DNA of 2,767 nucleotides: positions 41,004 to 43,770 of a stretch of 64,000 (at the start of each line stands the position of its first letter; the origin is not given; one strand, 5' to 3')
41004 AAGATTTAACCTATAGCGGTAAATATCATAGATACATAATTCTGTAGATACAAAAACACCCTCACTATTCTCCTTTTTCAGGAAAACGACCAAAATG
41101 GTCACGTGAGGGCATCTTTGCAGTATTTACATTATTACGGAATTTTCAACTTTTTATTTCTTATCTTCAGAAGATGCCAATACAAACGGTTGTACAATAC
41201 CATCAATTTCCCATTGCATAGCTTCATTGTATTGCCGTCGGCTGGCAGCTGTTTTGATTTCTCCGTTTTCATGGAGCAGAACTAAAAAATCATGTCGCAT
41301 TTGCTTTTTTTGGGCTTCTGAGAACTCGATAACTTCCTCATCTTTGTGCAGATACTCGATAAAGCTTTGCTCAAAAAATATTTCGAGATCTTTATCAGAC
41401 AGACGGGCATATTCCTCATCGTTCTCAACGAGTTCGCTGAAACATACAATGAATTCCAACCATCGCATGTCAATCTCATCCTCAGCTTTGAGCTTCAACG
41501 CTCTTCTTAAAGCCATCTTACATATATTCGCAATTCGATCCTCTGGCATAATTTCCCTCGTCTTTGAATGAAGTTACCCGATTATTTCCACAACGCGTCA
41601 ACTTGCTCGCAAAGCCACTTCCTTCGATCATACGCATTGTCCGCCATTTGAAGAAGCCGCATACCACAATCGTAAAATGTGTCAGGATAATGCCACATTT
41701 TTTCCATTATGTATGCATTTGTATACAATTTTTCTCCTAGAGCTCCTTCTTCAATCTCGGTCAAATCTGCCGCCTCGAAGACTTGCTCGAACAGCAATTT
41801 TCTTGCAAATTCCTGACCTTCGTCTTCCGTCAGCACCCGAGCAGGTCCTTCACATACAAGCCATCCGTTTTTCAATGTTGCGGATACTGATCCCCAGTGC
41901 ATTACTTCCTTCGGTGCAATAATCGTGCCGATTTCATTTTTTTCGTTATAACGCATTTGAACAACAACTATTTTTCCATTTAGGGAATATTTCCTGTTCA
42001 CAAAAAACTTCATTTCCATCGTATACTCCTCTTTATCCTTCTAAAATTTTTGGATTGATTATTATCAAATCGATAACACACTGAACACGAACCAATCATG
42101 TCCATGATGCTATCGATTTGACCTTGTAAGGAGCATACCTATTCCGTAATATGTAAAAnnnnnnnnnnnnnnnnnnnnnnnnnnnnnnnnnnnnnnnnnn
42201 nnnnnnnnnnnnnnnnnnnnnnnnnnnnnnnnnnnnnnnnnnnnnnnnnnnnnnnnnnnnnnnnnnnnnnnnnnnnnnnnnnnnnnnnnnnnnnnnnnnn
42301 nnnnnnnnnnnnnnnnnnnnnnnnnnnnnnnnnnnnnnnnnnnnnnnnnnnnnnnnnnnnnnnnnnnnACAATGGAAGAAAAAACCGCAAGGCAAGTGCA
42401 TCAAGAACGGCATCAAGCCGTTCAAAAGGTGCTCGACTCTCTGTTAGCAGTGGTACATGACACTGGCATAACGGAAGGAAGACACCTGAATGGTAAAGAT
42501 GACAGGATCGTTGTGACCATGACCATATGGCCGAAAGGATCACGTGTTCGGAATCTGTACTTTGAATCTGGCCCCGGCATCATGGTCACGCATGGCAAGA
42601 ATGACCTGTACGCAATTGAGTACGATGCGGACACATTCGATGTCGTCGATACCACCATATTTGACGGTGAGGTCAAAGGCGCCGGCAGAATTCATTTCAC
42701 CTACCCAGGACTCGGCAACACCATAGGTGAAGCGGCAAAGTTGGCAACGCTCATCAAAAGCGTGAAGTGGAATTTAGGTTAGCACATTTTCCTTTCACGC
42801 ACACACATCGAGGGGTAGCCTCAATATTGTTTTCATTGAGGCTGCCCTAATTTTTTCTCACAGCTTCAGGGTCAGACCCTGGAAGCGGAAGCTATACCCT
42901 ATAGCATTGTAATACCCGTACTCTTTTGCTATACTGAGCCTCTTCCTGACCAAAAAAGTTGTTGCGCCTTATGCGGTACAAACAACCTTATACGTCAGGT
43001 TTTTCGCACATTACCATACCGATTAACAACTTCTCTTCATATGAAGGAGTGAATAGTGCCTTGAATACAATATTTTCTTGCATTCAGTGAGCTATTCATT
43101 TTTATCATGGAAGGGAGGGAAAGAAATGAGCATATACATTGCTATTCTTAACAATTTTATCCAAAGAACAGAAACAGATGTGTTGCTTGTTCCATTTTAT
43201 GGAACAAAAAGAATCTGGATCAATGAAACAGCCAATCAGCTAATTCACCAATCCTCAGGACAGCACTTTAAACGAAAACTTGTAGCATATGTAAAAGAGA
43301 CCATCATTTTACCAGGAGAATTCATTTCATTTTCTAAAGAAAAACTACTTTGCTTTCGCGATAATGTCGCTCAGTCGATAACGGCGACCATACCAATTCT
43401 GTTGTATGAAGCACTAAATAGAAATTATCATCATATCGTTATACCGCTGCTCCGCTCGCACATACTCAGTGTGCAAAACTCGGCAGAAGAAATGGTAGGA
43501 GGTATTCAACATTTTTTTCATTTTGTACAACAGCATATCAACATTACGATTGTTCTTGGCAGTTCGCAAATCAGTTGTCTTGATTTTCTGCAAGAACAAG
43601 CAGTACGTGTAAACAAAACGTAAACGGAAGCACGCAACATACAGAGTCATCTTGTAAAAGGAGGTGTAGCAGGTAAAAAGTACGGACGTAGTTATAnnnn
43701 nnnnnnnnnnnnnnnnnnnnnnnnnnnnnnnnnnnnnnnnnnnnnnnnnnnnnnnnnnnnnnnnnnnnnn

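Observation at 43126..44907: Tandem array of three divergent paralogs (165/199/180 aa) resembling degenerate macro-like/Rossmann domains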

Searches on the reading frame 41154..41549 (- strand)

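Call 7: search_protein_families(library=pfam, proteins=[window:41154-41549:-], max_evalue=1)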
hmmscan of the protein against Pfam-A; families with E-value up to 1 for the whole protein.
window:41154-41549:- (131 aa): 0 families

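Call 8: search_protein_families(library=padloc, proteins=[window:41154-41549:-], max_evalue=1)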
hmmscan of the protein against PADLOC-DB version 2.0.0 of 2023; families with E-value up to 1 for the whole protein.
window:41154-41549:- (131 aa): 2 families
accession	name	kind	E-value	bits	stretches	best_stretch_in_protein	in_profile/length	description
PDLC01521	Csx19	-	0.00047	19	1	32-77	6-51/131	CAS-III-D; effector_UNK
PDLC02451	BrxA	-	0.0032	15.6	1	48-106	117-171/201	BrxA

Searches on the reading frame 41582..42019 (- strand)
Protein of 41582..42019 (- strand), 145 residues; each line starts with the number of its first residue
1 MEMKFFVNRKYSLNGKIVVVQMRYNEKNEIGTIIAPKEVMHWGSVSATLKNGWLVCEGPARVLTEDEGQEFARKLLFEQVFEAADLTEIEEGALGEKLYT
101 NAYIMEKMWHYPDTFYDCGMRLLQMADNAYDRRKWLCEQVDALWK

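Call 7: search_protein_families(library=pfam, proteins=[window:41582-42019:-], max_evalue=1)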
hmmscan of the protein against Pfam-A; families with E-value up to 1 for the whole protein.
window:41582-42019:- (145 aa): 1 family
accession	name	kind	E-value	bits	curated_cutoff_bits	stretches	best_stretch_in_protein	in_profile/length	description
PF18364.6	Molybdopterin_N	-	0.24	11.8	26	1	41-54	4-18/41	Molybdopterin oxidoreductase N-terminal domain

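Call 8: search_protein_families(library=padloc, proteins=[window:41582-42019:-], max_evalue=1)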
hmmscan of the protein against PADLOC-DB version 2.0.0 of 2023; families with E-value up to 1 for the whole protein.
window:41582-42019:- (145 aa): 0 families

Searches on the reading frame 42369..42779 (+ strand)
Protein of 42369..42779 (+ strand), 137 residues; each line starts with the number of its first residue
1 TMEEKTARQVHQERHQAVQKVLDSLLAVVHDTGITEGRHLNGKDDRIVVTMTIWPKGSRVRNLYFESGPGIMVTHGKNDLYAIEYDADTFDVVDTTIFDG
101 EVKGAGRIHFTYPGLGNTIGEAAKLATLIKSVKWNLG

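Call 7: search_protein_families(library=pfam, proteins=[window:42369-42779:+], max_evalue=1)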
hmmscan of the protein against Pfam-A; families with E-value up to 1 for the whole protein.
window:42369-42779:+ (137 aa): 1 family
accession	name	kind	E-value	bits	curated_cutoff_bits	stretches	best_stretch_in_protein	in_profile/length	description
PF19736.4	DUF6226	-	0.0072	16.5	26.8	1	3-76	26-107/205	Family of unknown function (DUF6226)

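Call 8: search_protein_families(library=padloc, proteins=[window:42369-42779:+], max_evalue=1)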
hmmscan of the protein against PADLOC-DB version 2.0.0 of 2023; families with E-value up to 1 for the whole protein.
window:42369-42779:+ (137 aa): 0 families

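Call 83: search_solved_structures(query=A9, max_evalue=10)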
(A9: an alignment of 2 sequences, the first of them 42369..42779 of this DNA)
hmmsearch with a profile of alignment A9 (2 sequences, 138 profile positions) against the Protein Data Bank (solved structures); distinct sequences matched with E-value up to 10: 2.
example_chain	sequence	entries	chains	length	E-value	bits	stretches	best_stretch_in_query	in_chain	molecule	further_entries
2v25_A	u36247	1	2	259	0.44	13.9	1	26-78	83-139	MAJOR CELL-BINDING FACTOR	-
7n9b_D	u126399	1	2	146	1.1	12.6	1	62-134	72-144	NB21 Nanobody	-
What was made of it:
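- Tried and rejected: That protein has no PDB hit (call 83).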

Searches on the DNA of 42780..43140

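Call 103: search_rna_families(source=window, start=42780, end=43140, threshold=evalue, max_evalue=10)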
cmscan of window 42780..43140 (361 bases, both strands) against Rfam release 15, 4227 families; matches with E-value up to 10: 6.
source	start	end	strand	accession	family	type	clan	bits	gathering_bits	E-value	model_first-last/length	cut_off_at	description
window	43030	43118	+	RF04147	MIR6224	Gene; miRNA;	-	17.1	171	0.46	1-176/176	no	MIR6224 microRNA precursor family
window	43073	43113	-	RF00070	SNORD29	Gene; snRNA; snoRNA; CD-box;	CL00051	16.4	48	1.4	1-65/65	no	Small nucleolar RNA SNORD29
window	42842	42870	-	RF01100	PK-BYV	Cis-reg;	-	15.5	50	0.98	1-40/40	no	3'-terminal pseudoknot in BYV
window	42945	43015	-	RF02056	STnc390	Gene; sRNA;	-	12.5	50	8.5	1-60/60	no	Salmonella sRNA STnc390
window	42827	42885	+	RF02147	MEG8_3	Gene; lncRNA;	-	11.8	40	1.5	1-66/66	no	Maternally expressed 8 exon 3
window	42830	42873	-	RF02213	ZFAT-AS1_3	Gene; lncRNA;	-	10.2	70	8.5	1-80/80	no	ZFAT antisense RNA 1 conserved region 3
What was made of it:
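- On Any Rfam 15 family: At E<=10 there are only chance-level hits (call 103).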

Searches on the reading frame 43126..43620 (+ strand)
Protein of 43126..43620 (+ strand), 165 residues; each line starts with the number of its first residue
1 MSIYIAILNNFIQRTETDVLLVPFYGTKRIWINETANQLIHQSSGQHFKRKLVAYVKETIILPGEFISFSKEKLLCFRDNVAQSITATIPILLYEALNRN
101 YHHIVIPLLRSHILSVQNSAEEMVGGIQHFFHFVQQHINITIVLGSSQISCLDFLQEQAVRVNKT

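Call 7: search_protein_families(library=pfam, proteins=[window:43126-43620:+], max_evalue=1)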
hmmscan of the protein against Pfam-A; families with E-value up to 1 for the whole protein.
window:43126-43620:+ (165 aa): 0 families

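Call 8: search_protein_families(library=padloc, proteins=[window:43126-43620:+], max_evalue=1)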
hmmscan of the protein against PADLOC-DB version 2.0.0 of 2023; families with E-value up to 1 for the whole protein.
window:43126-43620:+ (165 aa): 0 families

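Call 9: search_solved_structures(query=window:43126-43620:+, max_evalue=10)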
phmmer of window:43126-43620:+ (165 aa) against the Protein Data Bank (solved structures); distinct sequences matched with E-value up to 10: 1.
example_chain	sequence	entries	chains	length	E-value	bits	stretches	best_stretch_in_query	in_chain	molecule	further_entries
5wq7_A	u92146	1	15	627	0.72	12.8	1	37-86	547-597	Putative type II secretion system protein D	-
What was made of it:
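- Tried and rejected: A single-sequence PDB search with A gave nothing (call 9).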

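Call 10: find_homologous_proteins(query=window:43126-43620:+, max_evalue=0.01)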
Query window:43126-43620:+ (165 aa): 1 proteins with E <= 0.01 among 14 candidates.
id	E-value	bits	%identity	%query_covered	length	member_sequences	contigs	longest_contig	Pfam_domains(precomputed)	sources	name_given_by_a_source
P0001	3.6e-102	356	100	100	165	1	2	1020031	-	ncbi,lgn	ncbi:MAG: hypothetical protein WAV51_02480 [Microgenomates group bacterium]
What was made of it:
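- The array is retained in a genome of about 1 Mb (call 10).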
